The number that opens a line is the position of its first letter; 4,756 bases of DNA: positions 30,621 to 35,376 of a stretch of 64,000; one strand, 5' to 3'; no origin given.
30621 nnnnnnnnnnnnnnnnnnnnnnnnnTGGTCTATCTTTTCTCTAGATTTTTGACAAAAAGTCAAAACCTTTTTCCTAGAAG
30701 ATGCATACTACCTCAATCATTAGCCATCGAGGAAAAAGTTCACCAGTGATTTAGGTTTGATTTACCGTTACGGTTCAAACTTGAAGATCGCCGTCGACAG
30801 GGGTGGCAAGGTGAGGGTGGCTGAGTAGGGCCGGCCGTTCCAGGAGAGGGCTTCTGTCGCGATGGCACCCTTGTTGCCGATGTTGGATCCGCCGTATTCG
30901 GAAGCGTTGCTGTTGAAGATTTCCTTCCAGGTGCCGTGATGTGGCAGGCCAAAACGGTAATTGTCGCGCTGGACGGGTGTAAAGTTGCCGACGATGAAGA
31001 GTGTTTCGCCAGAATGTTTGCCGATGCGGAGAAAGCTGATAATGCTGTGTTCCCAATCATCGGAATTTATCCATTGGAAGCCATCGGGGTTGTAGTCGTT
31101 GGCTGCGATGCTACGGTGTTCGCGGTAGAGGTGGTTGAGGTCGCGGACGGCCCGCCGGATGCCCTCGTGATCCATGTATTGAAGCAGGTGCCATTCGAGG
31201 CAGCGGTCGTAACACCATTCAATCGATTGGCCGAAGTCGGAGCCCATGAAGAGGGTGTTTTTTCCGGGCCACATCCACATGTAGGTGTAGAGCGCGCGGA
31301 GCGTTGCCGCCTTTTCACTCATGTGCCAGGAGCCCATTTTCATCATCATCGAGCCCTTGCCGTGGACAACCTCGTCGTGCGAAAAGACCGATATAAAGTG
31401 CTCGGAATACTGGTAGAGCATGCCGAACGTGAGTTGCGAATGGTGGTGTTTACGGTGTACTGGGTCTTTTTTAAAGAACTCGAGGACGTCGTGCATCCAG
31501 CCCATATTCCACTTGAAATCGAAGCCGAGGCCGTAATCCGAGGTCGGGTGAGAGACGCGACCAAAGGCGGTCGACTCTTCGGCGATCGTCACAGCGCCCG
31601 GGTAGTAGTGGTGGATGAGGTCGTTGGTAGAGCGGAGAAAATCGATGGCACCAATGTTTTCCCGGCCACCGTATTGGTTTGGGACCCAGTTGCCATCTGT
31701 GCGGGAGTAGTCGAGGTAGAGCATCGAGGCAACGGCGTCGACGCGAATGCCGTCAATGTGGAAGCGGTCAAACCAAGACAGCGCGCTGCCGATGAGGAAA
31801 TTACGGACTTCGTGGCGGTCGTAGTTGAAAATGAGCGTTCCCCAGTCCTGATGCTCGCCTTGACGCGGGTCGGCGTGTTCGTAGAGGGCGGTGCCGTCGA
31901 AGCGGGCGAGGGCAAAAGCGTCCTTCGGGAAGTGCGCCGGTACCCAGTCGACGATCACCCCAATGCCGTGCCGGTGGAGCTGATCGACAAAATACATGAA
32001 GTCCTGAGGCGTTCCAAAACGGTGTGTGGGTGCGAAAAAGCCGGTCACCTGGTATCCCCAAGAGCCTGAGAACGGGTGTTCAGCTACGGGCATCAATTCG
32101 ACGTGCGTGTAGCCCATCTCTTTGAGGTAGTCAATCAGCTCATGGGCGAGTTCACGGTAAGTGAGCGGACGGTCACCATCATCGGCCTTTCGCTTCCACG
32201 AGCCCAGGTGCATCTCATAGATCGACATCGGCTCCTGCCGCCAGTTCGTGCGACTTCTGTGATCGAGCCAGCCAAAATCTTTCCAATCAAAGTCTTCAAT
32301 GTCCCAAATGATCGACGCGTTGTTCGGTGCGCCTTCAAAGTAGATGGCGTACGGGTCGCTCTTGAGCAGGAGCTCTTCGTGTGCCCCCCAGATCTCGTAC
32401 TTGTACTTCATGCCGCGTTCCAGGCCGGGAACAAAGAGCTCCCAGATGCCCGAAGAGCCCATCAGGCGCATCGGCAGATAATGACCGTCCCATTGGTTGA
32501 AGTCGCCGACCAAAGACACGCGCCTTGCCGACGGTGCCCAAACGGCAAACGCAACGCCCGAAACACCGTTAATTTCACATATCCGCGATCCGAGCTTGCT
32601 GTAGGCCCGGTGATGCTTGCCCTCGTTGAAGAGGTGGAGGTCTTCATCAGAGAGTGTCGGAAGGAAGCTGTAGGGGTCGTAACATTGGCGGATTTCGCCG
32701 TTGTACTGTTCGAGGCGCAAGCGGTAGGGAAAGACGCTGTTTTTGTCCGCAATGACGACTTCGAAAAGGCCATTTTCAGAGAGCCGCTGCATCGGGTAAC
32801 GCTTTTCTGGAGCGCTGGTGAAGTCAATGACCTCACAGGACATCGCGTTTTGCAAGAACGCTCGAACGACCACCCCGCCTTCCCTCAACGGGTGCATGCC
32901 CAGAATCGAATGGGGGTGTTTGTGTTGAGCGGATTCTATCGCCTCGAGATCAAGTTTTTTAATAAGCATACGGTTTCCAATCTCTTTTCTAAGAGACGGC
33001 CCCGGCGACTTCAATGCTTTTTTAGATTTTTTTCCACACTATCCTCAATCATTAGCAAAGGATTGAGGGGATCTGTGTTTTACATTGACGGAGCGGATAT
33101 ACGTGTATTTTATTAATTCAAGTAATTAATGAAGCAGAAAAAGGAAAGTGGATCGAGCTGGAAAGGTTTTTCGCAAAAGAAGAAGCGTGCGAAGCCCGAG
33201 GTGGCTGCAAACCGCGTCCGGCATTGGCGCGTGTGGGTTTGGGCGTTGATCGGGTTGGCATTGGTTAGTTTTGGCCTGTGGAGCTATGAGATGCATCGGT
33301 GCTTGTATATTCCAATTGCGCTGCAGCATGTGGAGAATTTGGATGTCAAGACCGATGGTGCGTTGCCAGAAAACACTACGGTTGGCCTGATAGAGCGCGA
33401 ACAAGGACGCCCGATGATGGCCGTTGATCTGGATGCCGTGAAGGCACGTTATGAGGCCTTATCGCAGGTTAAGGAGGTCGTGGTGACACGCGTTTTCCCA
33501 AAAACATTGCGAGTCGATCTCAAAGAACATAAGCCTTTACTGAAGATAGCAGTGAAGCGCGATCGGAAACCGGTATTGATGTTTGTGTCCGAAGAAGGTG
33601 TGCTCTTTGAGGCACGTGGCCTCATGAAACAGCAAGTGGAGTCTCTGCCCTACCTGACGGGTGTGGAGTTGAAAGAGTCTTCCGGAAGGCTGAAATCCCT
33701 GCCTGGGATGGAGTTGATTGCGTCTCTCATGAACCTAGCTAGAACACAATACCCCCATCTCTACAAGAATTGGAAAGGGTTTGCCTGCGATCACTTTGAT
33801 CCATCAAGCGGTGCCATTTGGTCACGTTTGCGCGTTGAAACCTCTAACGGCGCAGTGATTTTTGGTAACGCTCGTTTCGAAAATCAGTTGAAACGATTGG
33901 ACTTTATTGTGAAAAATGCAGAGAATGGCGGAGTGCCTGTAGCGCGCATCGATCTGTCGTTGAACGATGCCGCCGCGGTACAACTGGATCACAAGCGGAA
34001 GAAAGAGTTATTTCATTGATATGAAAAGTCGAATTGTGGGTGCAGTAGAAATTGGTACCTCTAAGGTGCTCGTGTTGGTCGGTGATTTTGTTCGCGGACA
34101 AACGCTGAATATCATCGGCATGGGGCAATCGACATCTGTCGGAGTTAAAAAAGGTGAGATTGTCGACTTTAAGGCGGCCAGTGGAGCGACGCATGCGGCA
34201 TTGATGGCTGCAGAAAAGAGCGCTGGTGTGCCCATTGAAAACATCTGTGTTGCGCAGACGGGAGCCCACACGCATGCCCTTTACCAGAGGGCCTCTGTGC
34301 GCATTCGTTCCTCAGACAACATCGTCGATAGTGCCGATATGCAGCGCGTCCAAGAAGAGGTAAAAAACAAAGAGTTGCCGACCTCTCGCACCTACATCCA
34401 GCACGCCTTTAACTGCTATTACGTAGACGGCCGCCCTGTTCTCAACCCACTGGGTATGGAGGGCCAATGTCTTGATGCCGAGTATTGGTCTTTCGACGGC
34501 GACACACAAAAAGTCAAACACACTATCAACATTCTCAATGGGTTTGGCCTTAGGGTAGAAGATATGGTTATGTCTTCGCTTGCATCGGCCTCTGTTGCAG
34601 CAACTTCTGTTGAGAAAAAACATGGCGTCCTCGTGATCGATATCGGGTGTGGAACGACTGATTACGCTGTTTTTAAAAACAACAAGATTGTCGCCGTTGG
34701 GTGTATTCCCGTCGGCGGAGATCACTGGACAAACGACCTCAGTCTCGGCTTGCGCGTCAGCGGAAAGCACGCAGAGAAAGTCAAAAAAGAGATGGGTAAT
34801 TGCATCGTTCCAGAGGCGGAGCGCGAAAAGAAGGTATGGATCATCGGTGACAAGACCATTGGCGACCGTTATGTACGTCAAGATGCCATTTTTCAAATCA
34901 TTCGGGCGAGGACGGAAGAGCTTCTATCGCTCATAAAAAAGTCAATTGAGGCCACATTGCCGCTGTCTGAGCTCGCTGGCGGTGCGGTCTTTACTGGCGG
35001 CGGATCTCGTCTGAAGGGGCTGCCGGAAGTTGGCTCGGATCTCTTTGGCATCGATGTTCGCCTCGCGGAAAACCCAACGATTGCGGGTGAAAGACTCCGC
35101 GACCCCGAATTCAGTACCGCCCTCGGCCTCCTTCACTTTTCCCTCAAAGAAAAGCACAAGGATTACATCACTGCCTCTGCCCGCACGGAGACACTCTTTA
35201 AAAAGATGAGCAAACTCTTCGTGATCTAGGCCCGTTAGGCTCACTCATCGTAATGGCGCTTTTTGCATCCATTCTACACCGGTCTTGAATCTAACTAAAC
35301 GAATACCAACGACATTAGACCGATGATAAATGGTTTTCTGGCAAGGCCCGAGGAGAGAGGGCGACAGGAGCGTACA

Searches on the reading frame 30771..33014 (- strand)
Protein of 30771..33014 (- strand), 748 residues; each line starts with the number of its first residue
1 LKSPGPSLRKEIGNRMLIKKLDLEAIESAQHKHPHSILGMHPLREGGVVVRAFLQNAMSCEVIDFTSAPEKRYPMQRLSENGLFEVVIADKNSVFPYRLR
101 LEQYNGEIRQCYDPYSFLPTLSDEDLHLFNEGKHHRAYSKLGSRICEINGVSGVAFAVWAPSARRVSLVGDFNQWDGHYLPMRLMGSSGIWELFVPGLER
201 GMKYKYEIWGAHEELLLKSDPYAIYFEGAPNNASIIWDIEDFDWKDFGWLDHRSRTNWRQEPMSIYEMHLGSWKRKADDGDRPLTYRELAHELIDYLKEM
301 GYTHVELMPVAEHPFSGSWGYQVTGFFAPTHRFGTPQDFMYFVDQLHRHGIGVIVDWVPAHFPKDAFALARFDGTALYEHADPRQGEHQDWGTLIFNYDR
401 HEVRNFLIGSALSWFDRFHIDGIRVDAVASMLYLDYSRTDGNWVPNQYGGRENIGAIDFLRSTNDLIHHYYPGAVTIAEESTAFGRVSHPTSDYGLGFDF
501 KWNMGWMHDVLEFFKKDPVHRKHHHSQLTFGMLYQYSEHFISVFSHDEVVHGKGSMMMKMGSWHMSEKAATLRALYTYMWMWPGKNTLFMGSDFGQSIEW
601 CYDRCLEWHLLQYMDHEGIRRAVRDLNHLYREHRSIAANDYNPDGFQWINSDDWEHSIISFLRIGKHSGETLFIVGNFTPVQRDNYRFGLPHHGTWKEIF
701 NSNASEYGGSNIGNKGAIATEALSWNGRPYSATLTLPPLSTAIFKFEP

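Call 11: search_protein_families(library=pfam, proteins=[window:30771-33014:-], max_evalue=0.001)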
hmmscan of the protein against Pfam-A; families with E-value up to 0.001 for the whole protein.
window:30771-33014:- (748 aa): 4 families
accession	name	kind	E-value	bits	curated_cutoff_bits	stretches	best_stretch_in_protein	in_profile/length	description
PF02922.24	CBM_48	-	5.5e-33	113.6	22.4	2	141-223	2-83/83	Carbohydrate-binding module 48 (Isoamylase N-terminal domain)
PF22019.2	GlgB_N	-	2.4e-27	95.3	27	1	22-115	4-94/94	alpha-1,4-glucan branching enzyme GlgB, N-terminal domain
PF02806.24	Alpha-amylase_C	-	1.6e-25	89.7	21.2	1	648-746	1-94/95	Alpha amylase, C-terminal all-beta domain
PF00128.31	Alpha-amylase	-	8.8e-16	58.6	22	1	294-365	25-95/446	Alpha amylase, catalytic domain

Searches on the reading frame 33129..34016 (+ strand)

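Call 11: search_protein_families(library=pfam, proteins=[window:33129-34016:+], max_evalue=0.001)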
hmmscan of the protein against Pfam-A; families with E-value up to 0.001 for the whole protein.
window:33129-34016:+ (296 aa): 1 family
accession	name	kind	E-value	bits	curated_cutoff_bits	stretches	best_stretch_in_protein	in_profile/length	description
PF08478.15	POTRA_1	-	4e-09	37.1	23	1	73-134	8-69/69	POTRA domain, FtsQ-type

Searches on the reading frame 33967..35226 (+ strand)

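Call 11: search_protein_families(library=pfam, proteins=[window:33967-35226:+], max_evalue=0.001)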
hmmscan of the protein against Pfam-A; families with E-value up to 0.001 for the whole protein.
window:33967-35226:+ (420 aa): 4 families
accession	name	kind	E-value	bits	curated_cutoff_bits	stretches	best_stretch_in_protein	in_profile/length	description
PF14450.12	FtsA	-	5.6e-30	104.7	31.8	1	223-387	2-127/127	Cell division protein FtsA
PF06723.19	MreB_Mbl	-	1.1e-18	67.6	27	1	200-371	126-308/327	MreB/Mbl protein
PF02491.25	SHS2_FTSA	-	1.5e-10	41.7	25.4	1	99-173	1-75/79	SHS2 domain inserted in FTSA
PF06277.17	EutA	-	1.8e-07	30.9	27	1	208-258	132-182/475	Ethanolamine utilisation protein EutA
